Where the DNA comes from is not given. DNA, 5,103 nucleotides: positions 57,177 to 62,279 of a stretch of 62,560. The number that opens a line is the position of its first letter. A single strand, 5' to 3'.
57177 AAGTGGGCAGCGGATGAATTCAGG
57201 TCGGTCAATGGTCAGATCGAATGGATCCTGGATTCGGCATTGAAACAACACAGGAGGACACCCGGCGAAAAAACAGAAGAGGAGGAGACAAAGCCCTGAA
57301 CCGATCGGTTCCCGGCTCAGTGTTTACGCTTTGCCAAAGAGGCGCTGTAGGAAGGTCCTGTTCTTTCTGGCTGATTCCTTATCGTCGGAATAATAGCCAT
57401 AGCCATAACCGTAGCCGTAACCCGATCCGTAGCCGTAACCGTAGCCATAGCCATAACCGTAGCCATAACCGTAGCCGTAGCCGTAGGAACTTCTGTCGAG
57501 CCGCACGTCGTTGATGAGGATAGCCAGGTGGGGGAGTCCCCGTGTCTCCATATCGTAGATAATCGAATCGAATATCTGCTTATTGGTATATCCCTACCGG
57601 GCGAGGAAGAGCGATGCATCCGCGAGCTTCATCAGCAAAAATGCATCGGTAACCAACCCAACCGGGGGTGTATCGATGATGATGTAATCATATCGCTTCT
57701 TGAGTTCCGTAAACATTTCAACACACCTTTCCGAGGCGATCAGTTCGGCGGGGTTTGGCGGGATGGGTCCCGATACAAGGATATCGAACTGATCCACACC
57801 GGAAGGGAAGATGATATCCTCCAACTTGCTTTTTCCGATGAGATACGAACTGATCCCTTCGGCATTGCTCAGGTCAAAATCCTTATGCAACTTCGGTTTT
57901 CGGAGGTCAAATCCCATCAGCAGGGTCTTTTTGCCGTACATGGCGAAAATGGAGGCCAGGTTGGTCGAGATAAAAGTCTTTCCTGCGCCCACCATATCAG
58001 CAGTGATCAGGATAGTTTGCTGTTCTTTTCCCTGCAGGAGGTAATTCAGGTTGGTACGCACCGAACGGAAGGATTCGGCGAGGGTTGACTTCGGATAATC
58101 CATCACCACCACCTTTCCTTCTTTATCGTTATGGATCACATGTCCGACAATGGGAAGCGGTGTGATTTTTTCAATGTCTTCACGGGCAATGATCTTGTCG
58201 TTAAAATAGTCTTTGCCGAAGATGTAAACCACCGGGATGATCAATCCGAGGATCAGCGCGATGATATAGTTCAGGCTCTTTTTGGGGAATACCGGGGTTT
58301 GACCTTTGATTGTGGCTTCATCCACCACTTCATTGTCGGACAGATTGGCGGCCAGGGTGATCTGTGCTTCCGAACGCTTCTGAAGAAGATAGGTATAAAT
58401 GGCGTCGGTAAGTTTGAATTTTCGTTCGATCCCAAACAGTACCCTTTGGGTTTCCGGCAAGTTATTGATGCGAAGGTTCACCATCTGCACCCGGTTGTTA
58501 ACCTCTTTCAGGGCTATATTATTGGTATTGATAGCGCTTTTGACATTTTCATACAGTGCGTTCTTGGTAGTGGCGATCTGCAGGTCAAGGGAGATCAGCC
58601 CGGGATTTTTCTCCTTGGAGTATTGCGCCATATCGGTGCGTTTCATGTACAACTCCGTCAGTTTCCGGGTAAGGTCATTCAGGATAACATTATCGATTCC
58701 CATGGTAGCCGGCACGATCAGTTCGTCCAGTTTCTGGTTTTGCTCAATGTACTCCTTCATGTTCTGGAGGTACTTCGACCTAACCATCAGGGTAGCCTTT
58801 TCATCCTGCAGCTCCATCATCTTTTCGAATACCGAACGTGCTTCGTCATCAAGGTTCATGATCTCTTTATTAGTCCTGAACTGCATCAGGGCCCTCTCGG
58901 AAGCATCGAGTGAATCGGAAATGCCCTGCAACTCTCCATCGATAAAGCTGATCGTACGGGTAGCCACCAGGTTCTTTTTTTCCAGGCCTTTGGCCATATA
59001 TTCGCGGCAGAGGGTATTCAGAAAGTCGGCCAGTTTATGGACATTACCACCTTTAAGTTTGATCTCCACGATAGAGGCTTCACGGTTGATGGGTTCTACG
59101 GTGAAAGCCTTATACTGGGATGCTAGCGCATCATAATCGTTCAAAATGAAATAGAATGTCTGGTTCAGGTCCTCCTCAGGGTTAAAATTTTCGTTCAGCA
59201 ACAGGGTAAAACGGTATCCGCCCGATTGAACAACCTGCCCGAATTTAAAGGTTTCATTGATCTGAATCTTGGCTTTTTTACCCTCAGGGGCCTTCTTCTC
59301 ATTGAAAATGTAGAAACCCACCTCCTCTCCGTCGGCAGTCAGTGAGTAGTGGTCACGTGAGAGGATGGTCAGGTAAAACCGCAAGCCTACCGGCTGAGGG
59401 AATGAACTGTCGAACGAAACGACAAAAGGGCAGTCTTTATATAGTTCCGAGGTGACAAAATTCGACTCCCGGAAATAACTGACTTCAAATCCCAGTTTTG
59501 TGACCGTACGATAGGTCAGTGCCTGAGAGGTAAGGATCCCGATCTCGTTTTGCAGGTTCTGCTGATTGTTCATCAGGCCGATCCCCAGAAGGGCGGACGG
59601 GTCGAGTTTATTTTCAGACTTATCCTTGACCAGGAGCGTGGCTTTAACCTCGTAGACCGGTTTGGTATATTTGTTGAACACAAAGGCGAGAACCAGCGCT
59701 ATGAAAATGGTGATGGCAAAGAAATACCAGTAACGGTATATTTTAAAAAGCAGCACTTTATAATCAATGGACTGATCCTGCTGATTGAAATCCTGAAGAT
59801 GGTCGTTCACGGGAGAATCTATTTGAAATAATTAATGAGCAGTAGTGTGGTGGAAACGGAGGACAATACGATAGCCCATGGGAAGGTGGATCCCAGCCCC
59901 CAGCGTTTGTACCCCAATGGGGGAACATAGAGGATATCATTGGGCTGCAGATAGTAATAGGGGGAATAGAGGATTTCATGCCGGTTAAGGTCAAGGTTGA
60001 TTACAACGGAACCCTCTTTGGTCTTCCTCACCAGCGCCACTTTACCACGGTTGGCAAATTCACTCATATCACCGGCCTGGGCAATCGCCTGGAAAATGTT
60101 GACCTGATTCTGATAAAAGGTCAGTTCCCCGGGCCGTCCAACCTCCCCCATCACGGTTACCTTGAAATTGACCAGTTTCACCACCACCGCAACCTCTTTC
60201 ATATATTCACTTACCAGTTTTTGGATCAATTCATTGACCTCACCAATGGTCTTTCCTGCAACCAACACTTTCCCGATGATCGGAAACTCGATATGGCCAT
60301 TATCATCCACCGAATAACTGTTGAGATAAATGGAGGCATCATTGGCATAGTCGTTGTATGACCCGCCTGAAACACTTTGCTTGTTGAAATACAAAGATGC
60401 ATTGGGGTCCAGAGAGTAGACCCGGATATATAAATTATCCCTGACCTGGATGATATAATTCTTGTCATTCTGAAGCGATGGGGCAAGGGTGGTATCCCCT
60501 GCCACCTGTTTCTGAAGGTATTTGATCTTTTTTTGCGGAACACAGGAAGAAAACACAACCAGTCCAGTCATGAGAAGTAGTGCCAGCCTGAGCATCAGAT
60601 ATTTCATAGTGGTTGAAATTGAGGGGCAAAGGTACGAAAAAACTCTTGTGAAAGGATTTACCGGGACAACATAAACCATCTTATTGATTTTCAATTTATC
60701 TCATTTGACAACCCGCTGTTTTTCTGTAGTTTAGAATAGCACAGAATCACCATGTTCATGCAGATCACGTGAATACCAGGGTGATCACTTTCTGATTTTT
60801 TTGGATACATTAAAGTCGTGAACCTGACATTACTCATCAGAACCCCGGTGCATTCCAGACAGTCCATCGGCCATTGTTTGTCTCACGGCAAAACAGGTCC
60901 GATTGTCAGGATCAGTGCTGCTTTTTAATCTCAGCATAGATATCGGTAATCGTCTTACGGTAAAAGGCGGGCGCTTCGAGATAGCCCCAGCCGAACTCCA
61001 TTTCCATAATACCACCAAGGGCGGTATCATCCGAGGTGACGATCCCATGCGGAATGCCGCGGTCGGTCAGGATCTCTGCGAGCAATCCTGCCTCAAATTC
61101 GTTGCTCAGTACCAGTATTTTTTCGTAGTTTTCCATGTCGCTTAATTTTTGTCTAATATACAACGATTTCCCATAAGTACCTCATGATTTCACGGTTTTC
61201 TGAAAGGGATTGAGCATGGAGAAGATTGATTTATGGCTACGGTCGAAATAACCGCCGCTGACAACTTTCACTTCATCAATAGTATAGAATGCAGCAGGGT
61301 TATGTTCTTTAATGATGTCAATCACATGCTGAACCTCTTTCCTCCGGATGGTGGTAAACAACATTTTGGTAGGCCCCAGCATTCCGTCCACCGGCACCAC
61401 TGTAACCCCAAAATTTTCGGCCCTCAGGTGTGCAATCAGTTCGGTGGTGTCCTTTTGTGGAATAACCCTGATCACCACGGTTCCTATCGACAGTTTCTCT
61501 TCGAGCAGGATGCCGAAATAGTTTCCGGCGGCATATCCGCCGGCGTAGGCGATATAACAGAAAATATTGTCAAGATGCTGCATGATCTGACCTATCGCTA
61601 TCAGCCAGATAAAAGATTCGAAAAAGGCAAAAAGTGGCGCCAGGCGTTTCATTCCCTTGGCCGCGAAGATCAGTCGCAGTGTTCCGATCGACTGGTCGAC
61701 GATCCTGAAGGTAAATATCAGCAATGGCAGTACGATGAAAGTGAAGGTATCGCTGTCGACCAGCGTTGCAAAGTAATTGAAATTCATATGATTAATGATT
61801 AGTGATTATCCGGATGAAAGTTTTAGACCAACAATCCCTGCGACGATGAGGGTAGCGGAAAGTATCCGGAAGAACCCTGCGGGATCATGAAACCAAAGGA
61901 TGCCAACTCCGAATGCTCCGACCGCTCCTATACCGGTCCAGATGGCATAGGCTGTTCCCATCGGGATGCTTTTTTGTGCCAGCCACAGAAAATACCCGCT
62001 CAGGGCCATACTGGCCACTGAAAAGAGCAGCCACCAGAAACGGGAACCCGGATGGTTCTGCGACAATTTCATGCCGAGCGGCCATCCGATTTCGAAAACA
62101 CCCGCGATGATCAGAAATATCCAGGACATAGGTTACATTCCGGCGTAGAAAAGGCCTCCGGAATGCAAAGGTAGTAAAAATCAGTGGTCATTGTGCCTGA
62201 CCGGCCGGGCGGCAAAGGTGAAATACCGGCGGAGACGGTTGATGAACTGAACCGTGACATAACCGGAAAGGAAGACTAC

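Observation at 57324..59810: In-frame TAG splits the second Wzc-like BY-kinase just before its last conserved segment and tyrosine tail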

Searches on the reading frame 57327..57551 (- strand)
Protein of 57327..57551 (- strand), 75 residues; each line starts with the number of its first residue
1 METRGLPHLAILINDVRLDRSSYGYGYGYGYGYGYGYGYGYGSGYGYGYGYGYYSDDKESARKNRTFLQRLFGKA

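Call 41: find_encoding_contigs(protein=window:57327-57551:-, flank=3000, max_places=6)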
Protein window:57327-57551:- (75 aa): no gene with exactly this product is on record in the collection.

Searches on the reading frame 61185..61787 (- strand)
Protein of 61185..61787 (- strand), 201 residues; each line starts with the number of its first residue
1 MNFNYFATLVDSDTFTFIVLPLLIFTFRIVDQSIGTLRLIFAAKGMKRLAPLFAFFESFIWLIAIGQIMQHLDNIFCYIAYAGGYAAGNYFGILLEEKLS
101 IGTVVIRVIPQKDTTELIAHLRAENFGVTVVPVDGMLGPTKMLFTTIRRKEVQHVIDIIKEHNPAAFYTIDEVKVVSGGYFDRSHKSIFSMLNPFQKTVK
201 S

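Call 27: search_protein_families(library=pfam, proteins=[window:61185-61787:-], max_evalue=0.001)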
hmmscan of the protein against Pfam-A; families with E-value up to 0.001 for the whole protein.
window:61185-61787:- (201 aa): 2 families
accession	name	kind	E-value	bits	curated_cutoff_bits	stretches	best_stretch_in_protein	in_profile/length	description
PF18955.5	DUF5698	-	1.3e-21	77.2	27.5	1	36-93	1-58/58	Domain of unknown function (DUF5698)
PF10035.14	DUF2179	-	6.4e-13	48.8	22.8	1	126-178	1-55/55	Uncharacterized protein conserved in bacteria (DUF2179)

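Call 29: find_encoding_contigs(protein=window:61185-61787:-, flank=6000, max_places=6)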
Protein window:61185-61787:- (201 aa): 13 contigs read that carry it; 6 places shown.
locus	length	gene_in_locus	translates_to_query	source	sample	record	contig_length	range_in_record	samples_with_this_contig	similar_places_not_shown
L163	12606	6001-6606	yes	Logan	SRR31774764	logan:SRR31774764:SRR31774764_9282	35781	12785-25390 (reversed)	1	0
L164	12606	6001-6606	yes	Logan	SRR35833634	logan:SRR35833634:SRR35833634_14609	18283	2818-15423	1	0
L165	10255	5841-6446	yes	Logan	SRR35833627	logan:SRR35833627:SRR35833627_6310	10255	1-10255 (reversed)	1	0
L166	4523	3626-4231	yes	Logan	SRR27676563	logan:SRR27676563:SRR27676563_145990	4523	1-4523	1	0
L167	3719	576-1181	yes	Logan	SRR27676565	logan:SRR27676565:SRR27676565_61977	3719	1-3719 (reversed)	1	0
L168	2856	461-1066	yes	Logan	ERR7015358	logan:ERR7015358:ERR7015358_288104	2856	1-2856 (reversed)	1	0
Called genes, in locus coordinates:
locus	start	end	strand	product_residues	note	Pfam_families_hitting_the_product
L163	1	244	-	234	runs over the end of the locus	PF02596:DUF169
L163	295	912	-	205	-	PF01073:3Beta_HSD, PF01370:Epimerase, PF05368:NmrA, PF13460:NAD_binding_10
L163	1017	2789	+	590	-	PF00324:AA_permease, PF13520:AA_permease_2, PF13906:AA_permease_C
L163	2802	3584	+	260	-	PF01925:TauE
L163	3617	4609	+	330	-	PF01112:Asparaginase_2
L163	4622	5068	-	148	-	PF00383:dCMP_cyt_deam_1, PF14437:MafB19-deam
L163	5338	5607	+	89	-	-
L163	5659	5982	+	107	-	PF00893:Multi_Drug_Res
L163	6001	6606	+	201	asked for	PF18955:DUF5698, PF10035:DUF2179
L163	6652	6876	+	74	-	-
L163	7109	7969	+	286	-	PF02563:Poly_export, PF10531:SLBB (weak), PF22461:SLBB_2 (weak)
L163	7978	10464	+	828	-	PF02706:Wzz, PF01656:CbiA (faint), PF13807:GNVR, PF13614:AAA_31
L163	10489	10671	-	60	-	PF07878:RHH_5 (weak)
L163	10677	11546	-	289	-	PF01145:Band_7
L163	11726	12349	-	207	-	-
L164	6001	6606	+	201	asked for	PF18955:DUF5698, PF10035:DUF2179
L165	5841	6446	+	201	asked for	PF18955:DUF5698, PF10035:DUF2179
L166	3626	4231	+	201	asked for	PF18955:DUF5698, PF10035:DUF2179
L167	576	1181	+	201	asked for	PF18955:DUF5698, PF10035:DUF2179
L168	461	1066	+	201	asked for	PF18955:DUF5698, PF10035:DUF2179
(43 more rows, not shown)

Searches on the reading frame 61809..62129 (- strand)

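Call 27: search_protein_families(library=pfam, proteins=[window:61809-62129:-], max_evalue=0.001)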
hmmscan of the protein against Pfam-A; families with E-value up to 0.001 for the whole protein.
window:61809-62129:- (107 aa): 1 family
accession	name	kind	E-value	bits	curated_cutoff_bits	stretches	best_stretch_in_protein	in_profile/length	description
PF00893.25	Multi_Drug_Res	-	1.1e-22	80.7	23.7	1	1-95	1-93/93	Small Multidrug Resistance protein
